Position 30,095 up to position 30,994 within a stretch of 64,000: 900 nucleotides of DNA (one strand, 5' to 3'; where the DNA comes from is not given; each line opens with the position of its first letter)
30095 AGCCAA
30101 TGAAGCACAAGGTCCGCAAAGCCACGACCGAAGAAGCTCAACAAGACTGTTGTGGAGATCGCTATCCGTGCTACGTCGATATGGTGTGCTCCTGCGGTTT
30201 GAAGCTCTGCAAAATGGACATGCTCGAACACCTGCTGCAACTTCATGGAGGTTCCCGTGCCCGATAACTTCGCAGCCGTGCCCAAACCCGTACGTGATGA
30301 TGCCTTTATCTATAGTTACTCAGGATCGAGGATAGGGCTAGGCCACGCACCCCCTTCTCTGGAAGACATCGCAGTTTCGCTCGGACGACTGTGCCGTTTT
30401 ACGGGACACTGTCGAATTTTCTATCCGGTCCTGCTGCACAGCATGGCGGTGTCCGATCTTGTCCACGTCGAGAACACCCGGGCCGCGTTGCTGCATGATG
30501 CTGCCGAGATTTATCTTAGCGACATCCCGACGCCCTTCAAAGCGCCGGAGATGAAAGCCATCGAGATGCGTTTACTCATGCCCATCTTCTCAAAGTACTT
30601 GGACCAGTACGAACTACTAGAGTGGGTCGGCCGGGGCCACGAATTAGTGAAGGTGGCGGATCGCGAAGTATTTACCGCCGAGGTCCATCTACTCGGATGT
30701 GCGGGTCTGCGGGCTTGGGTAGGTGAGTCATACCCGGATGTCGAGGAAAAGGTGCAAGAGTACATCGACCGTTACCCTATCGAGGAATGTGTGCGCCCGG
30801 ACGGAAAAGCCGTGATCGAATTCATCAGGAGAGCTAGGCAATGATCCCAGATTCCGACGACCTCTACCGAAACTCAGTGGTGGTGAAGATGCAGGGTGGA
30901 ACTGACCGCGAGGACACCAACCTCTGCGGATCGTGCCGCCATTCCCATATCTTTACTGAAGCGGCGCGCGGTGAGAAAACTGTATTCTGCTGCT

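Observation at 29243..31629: Nucleotide-signal degrading module: MazG + dNMP-kinase-like + YfbR-like HD nucleotidase + SpoT-type (p)ppGpp hydrolase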

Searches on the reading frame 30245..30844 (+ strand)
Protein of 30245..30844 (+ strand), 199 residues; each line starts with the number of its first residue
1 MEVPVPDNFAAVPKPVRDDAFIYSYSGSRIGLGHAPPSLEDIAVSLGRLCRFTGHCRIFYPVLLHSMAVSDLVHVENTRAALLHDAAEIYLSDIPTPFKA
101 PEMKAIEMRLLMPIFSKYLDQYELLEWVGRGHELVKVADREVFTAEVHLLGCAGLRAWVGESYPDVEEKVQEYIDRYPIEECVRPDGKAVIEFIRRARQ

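Call 3: search_protein_families(library=pfam, proteins=[window:30245-30844:+], max_evalue=0.1)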
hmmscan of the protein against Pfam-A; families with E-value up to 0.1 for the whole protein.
window:30245-30844:+ (199 aa): 2 families
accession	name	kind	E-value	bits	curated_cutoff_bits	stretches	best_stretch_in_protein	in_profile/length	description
PF12917.13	YfbR-like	-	0.0029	17.8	25.9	1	78-101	58-81/182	5'-deoxynucleotidase YfbR-like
PF13023.12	HD_3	-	0.061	13.7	22.5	1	77-101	50-74/165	HD domain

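Call 4: search_protein_families(library=phrogs, proteins=[window:30245-30844:+], max_evalue=0.01)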
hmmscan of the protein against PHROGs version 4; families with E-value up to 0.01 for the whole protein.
window:30245-30844:+ (199 aa): 7 families
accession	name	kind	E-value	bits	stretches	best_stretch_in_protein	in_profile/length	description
phrog_318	-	other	1.6e-28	101.2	1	18-197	96-264/296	deoxyribonucleoside 5' monophosphate phosphatase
phrog_8467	-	other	5e-19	69.8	1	39-150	45-151/195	deoxyribonucleoside 5' monophosphate phosphatase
phrog_20276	-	unknown function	6.2e-16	59.7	1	39-107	24-94/103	-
phrog_21461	-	other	1.6e-05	25.4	1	39-62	24-47/52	phosphohydrolase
phrog_6047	-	unknown function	0.00012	23.2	1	72-102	49-79/186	-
phrog_7076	-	DNA, RNA and nucleotide metabolism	0.00047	20.9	1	69-139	55-127/188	dATP triphosphohydrolase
phrog_6402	-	other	0.0055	17.9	1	84-128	2-48/111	deoxyribonucleoside 5' monophosphate phosphatase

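Call 24: search_solved_structures(query=window:30245-30844:+, max_evalue=10, show_alignments=2)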
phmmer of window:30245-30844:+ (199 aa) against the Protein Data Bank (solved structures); distinct sequences matched with E-value up to 10: 3.
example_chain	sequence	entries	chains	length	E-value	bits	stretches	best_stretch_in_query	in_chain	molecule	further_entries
6zpa_A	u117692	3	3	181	0.0072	19.5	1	79-109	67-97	DatZ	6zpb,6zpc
2gz4_A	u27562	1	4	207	0.066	16.3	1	26-110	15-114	Hypothetical protein Atu1052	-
2cqz_A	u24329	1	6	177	0.46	13.6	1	78-154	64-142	177aa long hypothetical protein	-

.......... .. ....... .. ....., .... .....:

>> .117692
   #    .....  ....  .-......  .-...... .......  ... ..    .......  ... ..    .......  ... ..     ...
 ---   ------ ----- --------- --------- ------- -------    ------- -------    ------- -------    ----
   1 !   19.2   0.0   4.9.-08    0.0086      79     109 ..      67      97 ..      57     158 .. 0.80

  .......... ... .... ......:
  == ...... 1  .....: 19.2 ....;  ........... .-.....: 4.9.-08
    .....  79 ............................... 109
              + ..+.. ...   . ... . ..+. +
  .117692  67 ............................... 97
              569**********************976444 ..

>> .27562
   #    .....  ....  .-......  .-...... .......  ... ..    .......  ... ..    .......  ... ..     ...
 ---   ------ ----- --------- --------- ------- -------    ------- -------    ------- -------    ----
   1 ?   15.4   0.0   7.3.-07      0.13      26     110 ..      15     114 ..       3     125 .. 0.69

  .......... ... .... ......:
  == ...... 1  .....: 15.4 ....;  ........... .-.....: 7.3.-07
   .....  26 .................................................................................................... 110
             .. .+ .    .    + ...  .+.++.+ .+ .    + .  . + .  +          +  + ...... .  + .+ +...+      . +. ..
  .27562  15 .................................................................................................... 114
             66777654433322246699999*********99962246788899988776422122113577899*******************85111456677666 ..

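Call 45: find_homologous_proteins(query=window:30245-30844:+, max_evalue=0.00001)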
Query window:30245-30844:+ (199 aa): 37 proteins with E <= 0.00001 among 159 candidates.
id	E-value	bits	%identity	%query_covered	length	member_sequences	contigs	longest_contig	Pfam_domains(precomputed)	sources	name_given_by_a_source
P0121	1.0e-127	442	100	98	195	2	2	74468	-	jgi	-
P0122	7.2e-89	315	71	97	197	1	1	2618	-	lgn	-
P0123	1.0e-80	288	66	97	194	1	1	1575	-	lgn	-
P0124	4.3e-76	273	65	97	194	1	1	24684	-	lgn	-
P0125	5.0e-51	191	51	90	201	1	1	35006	-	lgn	-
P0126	2.5e-42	163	45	91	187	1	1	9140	-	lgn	-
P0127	3.8e-41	159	44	90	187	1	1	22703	-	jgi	jgi:hypothetical protein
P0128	1.8e-40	157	45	90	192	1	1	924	-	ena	-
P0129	3.1e-40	156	44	92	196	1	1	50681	PF12917.14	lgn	-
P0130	4.9e-36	143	45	91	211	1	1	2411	-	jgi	jgi:hypothetical protein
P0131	1.5e-35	141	42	98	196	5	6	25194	-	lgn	-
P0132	2.2e-35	140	44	92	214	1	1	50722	-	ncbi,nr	ncbi:MAG: phosphohydrolase [Candidatus Sulfotelmatobacter sp.]|nr:phosphohydrolase [Candidatus Sulfo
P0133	2.3e-35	140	42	98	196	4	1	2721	-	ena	-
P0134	2.7e-33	134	45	83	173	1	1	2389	-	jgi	jgi:hypothetical protein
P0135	9.6e-31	125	41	89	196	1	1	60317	-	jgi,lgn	jgi:hypothetical protein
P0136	4.8e-30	123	48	71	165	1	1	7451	PF12917.14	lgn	-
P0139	2.5e-16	78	35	92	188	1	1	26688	-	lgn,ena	-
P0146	1.3e-9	56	38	68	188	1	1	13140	PF12917.14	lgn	-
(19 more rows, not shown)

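Call 46: find_encoding_contigs(protein=P0124, flank=8000, max_places=2)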
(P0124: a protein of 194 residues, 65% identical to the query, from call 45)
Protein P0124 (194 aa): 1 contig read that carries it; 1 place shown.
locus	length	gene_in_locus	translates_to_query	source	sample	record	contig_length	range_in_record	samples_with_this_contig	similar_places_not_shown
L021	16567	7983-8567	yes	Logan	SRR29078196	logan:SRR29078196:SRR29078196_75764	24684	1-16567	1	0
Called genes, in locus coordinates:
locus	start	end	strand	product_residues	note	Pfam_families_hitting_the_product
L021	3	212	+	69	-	?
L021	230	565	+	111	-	PF00145:DNA_methylase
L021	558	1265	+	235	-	-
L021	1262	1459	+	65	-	-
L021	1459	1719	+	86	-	PF14662:KASH_CCD (weak)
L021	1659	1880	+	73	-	-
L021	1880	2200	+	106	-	PF01844:HNH (weak)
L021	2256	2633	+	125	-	-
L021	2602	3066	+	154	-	-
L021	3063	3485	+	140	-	PF02945:Endonuclease_7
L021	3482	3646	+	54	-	-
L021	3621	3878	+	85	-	-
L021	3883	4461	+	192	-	PF02945:Endonuclease_7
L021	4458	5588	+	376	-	PF08279:HTH_11 (faint), PF13384:HTH_23 (faint)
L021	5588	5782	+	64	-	-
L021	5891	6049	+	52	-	-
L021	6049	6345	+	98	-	-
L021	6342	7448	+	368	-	PF08740:BCS1_N, PF00004:AAA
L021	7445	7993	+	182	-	-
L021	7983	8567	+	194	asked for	-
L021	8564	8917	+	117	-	-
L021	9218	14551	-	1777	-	-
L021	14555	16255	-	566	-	-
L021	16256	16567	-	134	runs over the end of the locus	-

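Call 47: find_encoding_contigs(protein=P0125, flank=8000, max_places=2)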
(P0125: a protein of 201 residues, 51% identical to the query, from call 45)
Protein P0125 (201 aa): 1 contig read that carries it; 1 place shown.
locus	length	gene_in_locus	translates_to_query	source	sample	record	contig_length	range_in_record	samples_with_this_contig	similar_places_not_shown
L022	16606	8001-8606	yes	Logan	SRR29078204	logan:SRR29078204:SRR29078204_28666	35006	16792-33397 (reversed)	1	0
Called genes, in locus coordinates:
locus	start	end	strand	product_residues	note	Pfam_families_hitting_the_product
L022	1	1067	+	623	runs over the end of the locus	PF01807:Zn_ribbon_DnaG, PF13481:AAA_25, PF03796:DnaB_C, PF06745:ATPase (faint)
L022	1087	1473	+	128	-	-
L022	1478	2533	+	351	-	-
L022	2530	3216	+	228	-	-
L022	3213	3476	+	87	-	-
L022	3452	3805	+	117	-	-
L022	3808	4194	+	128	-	-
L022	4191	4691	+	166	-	-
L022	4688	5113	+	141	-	PF02945:Endonuclease_7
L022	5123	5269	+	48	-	-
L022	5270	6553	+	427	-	-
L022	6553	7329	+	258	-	PF01555:N6_N4_Mtase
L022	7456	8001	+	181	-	-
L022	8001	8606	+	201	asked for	-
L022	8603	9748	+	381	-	PF00534:Glycos_transf_1 (weak), PF13692:Glyco_trans_1_4 (weak)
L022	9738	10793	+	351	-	PF05050:Methyltransf_21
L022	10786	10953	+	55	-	-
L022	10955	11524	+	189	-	PF00535:Glycos_transf_2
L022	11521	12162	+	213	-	PF00149:Metallophos, PF12850:Metallophos_2 (weak)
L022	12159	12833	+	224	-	PF25342:GT_PLOD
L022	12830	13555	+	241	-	PF00535:Glycos_transf_2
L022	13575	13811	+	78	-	-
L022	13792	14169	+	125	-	-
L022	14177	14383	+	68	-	-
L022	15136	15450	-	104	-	-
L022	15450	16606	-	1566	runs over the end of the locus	-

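Call 48: find_encoding_contigs(protein=P0132, flank=8000, max_places=2)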
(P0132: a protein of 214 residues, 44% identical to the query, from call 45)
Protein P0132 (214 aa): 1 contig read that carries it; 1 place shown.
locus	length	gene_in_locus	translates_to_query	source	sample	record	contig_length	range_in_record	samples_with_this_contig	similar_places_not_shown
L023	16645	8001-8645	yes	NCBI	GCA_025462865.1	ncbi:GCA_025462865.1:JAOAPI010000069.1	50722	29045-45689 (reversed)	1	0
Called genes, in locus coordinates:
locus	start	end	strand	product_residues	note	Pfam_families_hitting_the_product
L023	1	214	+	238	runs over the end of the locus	-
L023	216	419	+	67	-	-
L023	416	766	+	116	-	PF01844:HNH (weak)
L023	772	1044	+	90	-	-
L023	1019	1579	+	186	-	-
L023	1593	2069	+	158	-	-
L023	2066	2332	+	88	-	-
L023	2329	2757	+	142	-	-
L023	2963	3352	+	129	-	-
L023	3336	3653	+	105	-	-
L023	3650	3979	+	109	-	-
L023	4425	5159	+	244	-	-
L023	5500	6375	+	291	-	-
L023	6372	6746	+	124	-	-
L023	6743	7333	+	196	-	-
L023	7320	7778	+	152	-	-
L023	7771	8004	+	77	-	-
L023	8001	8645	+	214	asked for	-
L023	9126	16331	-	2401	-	PF11697:DUF3293, PF18760:ART-PolyVal (weak)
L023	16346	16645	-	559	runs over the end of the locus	-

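Call 52: search_dna_similar(query=window:30245-30844:+, collection=phages, mode=protein, max_rows=40, max_evalue=0.001)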
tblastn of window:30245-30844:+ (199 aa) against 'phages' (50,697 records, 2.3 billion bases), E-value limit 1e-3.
Records with a match: 234; places in all: 236; records where one place covers at least 80% of the query: 13.
Best place of each record, by identity: <60% 234.
By first word of the organism name: Escherichia 28; Vibrio 25; Caulobacter 23; Pseudomonas 20; Stenotrophomonas 17; Stx2c-converting 15; Bacillus 9; Salmonella 8; Brevundimonas 8; Rhizobium 7; and 31 more.
By host as written in the record: - 31; Stenotrophomonas maltophilia 15; Escherichia coli 10; Pseudomonas putida KT2440 and Paw85 9; Caulobacter crescentus 8; Burkholderia sp. 6; Caulobacter crescentus NA1000 6; Escherichia coli ECOR13 6; and 91 more.
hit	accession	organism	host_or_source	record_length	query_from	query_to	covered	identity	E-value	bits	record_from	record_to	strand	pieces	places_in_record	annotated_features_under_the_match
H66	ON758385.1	Xanthomonas phage BUDD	Xanthomonas sp.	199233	21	161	71%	40.4%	1e-17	86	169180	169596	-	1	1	phosphohydrolase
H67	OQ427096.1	Xanthomonas phage X1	Xanthomonas campestris pv. campestris ...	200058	21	161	71%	39.7%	2e-17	85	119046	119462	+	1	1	phosphohydrolase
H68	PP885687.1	Tunturiibacter phage Tunturi_4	Tunturiibacter empetritectus M8UP27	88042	6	164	80%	33.7%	1e-12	71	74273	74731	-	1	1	deoxyribonucleoside 5'-monophosphate phosphatase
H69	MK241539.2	Alteromonas phage P24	Alteromonas macleodii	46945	39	196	79%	31.8%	2e-8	59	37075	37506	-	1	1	hypothetical protein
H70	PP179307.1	Vibrio phage 367.14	Vibrio mediterranei OcU_367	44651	20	177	79%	31.6%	3e-5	49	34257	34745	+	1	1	record has no annotation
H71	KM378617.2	Vibrio phage VpKK5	Vibrio parahaemolyticus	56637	22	181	80%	31.0%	1e-10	65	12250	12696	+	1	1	hypothetical protein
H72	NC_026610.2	Vibrio phage VpKK5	Vibrio parahaemolyticus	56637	22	181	80%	31.0%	1e-10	65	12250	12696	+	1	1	deoxyribonucleoside 5' monophosphate phosphatase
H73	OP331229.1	Vibrio phage 033B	Vibrio parahaemolyticus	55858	22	181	80%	31.0%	2e-10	65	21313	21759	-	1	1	hypothetical protein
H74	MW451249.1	Vibrio phage GH32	Vibrio parahaemolyticus GH32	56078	22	181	80%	31.0%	2e-10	65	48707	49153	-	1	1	record has no annotation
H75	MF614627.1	Sinorhizobium phage phi2LM21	Sinorhizobium sp. LM21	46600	38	199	81%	29.8%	1e-6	54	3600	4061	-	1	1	5'-deoxynucleotidase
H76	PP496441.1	Pseudomonas phage vB_PpuM-Pori-4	Pseudomonas putida KT2440 and Paw85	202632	19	158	70%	33.6%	1e-11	68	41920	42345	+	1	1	deoxyribonucleoside 5' monophosphate phosphatase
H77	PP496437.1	Pseudomonas phage vB_PpuM-Aura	Pseudomonas putida KT2440 and Paw85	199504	19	150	66%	35.5%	2e-12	71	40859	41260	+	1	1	deoxyribonucleoside 5' monophosphate phosphatase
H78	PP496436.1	Pseudomonas phage vB_PpuM-Illi-2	Pseudomonas putida KT2440 and Paw85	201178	19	150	66%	35.5%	2e-12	71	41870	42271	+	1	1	deoxyribonucleoside 5' monophosphate phosphatase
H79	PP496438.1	Pseudomonas phage vB_PpuM-SKa-4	Pseudomonas putida KT2440 and Paw85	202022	19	150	66%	35.5%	2e-12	71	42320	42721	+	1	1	deoxyribonucleoside 5' monophosphate phosphatase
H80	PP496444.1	Pseudomonas phage vB_PpuM-Peetri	Pseudomonas putida KT2440 and Paw85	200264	19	150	66%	35.5%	1e-11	68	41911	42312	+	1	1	deoxyribonucleoside 5' monophosphate phosphatase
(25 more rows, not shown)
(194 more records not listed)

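Call 59: search_solved_structures(query=A3, max_evalue=1, show_alignments=3)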
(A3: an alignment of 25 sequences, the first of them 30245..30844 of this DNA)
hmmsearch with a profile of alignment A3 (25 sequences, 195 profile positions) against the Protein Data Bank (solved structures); distinct sequences matched with E-value up to 1: 13.
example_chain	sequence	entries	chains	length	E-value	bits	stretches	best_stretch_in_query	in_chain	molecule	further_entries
2gz4_A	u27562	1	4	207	4.7e-24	88.7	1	16-144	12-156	Hypothetical protein Atu1052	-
2paq_A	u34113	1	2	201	2.5e-07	34.1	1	55-128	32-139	5'-deoxynucleotidase YfbR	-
2par_A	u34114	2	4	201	7.5e-06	29.3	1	55-128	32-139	5'-deoxynucleotidase YfbR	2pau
2cqz_A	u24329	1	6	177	1.5e-05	28.3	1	61-173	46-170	177aa long hypothetical protein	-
6zpa_A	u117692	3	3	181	1.6e-05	28.2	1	70-142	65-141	DatZ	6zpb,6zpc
1xx7_A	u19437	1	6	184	0.00017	24.9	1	54-156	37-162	oxetanocin-like protein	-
3mzo_A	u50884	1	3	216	0.00027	24.2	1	53-112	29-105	Lin2634 protein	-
5tk6_A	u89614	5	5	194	0.0086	19.3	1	65-130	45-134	OxsA protein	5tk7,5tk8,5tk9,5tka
4dmb_A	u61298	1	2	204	0.038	17.2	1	65-109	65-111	HD domain-containing protein 2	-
4l1j_A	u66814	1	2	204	0.042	17.1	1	65-109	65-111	HD domain-containing protein 2 | HD domain-containing protein 2 (Phosphorylate)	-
4uf2_A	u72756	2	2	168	0.42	13.8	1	82-185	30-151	Antiapoptotic membrane protein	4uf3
4uf1_A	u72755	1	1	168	0.55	13.4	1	82-185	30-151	Antiapoptotic membrane protein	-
5yox_A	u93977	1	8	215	0.77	12.9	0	68-106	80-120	HD domain-containing protein YGL101W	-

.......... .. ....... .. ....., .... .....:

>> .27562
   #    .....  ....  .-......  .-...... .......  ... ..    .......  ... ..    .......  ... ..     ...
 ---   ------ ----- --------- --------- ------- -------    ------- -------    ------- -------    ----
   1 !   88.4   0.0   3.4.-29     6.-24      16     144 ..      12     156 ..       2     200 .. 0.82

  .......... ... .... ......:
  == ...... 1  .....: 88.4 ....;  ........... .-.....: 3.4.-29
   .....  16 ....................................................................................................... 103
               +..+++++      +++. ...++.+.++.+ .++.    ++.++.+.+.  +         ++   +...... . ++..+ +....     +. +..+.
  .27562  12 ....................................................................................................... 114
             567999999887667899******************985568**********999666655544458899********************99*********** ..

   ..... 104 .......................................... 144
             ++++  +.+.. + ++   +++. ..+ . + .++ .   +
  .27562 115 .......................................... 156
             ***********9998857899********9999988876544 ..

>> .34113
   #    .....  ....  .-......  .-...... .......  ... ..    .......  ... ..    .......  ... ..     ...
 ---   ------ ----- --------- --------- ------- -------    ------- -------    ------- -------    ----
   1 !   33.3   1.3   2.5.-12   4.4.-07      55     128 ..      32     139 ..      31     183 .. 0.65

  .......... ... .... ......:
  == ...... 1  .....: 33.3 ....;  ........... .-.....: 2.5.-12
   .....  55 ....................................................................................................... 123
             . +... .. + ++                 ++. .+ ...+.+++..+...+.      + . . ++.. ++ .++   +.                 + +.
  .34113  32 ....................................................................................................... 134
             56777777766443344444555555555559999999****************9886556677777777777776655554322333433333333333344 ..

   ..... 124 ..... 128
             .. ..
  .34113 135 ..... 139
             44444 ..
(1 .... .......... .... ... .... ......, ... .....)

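Call 62: search_protein_families(library=ncbifam, proteins=[window:30245-30844:+], max_evalue=0.01)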
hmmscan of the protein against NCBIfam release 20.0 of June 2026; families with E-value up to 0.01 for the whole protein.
window:30245-30844:+ (199 aa): 0 families

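Call 63: search_protein_families(library=padloc, proteins=[window:30245-30844:+], max_evalue=0.01)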
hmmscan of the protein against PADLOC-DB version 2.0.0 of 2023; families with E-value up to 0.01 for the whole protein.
window:30245-30844:+ (199 aa): 0 families

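Call 73: get_annotated_region(hit=H68, flank=6000)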
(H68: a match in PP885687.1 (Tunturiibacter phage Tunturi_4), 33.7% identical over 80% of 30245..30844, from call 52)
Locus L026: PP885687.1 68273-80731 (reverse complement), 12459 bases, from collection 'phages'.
description: Tunturiibacter phage Tunturi_4, complete genome.
organism: Tunturiibacter phage Tunturi_4 (NCBI taxid 3378198)
taxonomy: Viruses; Duplodnaviria; Heunggongvirae; Uroviricota; Caudoviricetes
host: Tunturiibacter empetritectus M8UP27; source: soil; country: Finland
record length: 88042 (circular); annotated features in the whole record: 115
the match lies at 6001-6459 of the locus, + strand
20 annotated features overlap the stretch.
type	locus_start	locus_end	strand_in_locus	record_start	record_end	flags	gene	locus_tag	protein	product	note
CDS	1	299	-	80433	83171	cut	-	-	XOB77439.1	tail fiber protein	ORF111; gp111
CDS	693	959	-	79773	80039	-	-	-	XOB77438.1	hypothetical protein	ORF110; gp110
CDS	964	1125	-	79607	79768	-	-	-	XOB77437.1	hypothetical protein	ORF109; gp109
CDS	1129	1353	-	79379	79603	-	-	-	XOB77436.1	hypothetical protein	ORF108; gp108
CDS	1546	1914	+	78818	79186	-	-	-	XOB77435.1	hypothetical protein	ORF107; gp107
CDS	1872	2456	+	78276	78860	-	-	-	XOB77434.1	hypothetical protein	ORF106; gp106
CDS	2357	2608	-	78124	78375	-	-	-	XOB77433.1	transcriptional repressor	ORF105; gp105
CDS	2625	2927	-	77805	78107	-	-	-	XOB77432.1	transcriptional repressor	ORF104; gp104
CDS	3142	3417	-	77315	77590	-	-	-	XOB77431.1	hypothetical protein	ORF103; gp103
CDS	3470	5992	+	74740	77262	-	-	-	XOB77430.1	DNA polymerase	ORF102; gp102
CDS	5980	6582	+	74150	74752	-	-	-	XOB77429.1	deoxyribonucleoside 5'-monophosphate phosphatase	ORF101; gp101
CDS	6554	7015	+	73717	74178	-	-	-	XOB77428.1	dUTPase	ORF100; gp100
CDS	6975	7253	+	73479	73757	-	-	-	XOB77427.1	hypothetical protein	ORF99; gp99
CDS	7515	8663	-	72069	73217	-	-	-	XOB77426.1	integrase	ORF98; gp98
CDS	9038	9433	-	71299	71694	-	-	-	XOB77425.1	transcriptional regulator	ORF97; gp97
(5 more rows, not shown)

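Call 79: find_encoding_contigs(protein=P0129, flank=8000, max_places=1)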
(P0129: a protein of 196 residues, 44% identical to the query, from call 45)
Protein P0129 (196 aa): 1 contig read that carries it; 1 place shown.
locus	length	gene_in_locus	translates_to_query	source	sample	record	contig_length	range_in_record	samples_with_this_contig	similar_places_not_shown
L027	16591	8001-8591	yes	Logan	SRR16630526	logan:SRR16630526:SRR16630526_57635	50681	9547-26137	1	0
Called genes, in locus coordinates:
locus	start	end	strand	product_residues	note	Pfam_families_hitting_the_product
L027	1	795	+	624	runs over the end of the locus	PF01807:Zn_ribbon_DnaG, PF03796:DnaB_C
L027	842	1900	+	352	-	-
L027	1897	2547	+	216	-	-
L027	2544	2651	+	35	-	-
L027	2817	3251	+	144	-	PF05869:Dam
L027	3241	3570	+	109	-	-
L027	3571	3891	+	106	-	-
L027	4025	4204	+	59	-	-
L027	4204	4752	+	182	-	PF07486:Hydrolase_2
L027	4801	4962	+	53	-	-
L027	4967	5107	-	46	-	-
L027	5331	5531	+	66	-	-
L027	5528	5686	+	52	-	-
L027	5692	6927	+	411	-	-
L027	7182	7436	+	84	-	-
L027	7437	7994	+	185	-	-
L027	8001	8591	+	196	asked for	PF12917:YfbR-like (faint)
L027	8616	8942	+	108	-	-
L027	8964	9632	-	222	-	-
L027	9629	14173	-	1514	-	PF18760:ART-PolyVal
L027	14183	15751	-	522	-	-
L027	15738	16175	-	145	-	-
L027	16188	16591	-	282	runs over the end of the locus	-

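Call 80: find_encoding_contigs(protein=P0135, flank=8000, max_places=1)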
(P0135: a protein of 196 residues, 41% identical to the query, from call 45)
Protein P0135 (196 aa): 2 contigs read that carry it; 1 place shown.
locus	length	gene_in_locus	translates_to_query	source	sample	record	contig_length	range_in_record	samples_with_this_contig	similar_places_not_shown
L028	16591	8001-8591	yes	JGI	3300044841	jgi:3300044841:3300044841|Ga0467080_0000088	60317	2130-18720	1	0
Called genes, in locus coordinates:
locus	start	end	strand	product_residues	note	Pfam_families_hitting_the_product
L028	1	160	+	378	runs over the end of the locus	-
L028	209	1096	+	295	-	-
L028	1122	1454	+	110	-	-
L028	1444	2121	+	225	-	-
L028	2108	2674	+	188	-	PF02945:Endonuclease_7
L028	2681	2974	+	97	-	-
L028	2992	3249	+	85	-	-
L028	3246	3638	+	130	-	-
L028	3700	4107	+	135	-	-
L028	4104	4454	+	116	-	-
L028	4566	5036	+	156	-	PF02945:Endonuclease_7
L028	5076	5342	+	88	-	-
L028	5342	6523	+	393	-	-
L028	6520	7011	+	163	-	-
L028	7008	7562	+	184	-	-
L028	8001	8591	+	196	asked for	-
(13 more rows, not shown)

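Call 81: find_encoding_contigs(protein=P0127, flank=8000, max_places=1)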
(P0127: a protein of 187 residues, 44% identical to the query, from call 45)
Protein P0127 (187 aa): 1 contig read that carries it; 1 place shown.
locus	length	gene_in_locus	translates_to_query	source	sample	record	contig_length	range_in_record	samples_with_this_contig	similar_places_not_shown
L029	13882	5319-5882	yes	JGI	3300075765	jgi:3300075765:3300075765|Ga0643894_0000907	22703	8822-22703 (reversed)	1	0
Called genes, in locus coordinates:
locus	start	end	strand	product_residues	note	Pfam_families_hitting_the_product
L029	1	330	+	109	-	?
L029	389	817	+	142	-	PF02945:Endonuclease_7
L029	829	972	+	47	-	-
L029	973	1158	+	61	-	-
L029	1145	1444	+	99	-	-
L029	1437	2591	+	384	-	-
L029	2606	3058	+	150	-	-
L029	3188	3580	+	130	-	-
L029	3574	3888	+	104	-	-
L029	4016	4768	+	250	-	-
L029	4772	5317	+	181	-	-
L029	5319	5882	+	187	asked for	-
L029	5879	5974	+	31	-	-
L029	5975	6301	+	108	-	-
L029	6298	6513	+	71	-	-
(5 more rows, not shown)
